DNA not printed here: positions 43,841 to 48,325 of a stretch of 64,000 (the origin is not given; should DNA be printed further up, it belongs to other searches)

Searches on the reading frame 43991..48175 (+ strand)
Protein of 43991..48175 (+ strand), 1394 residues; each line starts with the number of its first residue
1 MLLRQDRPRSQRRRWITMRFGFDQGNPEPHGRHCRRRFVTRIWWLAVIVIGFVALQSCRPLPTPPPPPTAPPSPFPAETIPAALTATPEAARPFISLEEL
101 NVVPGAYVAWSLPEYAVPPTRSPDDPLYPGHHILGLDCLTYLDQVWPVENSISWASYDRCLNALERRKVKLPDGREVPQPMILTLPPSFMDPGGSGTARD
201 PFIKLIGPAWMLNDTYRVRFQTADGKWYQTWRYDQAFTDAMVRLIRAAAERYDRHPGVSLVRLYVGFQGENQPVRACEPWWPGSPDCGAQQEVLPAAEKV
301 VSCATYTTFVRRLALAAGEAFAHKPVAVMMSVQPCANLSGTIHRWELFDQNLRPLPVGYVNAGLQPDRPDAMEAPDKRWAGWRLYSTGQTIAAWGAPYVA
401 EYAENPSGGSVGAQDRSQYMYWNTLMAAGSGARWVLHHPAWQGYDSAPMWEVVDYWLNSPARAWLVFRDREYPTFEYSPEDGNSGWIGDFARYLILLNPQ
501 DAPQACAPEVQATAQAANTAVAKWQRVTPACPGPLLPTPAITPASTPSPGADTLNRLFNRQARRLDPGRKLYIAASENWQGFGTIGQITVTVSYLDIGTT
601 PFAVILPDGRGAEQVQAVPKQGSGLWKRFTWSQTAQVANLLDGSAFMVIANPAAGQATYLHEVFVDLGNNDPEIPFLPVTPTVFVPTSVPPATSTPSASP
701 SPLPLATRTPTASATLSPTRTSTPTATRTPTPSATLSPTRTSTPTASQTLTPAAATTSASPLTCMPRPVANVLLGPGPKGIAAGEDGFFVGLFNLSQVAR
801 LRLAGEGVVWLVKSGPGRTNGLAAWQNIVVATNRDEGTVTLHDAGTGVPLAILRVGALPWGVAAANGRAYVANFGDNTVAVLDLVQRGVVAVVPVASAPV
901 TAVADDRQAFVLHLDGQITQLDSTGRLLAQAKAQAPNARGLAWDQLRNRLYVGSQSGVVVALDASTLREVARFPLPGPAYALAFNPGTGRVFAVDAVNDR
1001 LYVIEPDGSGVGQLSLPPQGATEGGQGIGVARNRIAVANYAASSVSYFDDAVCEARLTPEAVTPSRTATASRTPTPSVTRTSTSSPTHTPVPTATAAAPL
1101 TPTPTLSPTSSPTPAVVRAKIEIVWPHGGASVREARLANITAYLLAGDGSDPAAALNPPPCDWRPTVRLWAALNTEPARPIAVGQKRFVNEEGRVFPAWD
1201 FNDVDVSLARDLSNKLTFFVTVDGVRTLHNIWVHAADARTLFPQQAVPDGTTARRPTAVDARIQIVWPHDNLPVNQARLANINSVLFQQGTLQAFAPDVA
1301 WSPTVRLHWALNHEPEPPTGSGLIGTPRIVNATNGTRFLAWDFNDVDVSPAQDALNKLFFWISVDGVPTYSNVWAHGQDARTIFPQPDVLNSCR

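Call 7: search_protein_families(library=pfam, proteins=[window:43991-48175:+], max_evalue=0.001)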
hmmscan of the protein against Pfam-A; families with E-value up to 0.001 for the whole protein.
window:43991-48175:+ (1394 aa): 0 families

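Call 23: search_protein_families(library=ncbifam, proteins=[window:43991-48175:+], max_evalue=1)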
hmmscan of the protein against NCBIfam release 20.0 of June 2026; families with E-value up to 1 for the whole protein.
window:43991-48175:+ (1394 aa): 7 families
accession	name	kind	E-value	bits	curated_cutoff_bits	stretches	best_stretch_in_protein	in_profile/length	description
TIGR02276.1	beta_rpt_yvtn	repeat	4.5e-10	39.4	27.85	1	866-903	3-40/42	beta-propeller repeat protein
NF048007.1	MmpL3Stblzr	equivalog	0.00011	21.6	600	1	812-904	46-139/366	MmpL3/TtfA transport complex stabilizer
TIGR03866.1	PQQ_ABC_repeats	subfamily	0.00067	18.8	287.3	1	866-963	10-111/310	PQQ-dependent catabolism-associated beta-propeller protein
NF052280.1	7_blade_YncE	equivalog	0.0014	17.5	400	1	910-1003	49-143/338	7-bladed beta-propeller protein YncE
TIGR03300.1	assembly_YfgL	equivalog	0.0016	17.2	285.2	1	884-966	43-124/377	outer membrane protein assembly factor BamB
NF038015.2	AztD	exception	0.018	13.8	400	1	903-981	263-350/356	zinc metallochaperone AztD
NF035926.1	scyF_NHL_VPEP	equivalog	0.038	13.1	350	1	977-1015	103-237/376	scytonemin biosynthesis PEP-CTERM protein ScyF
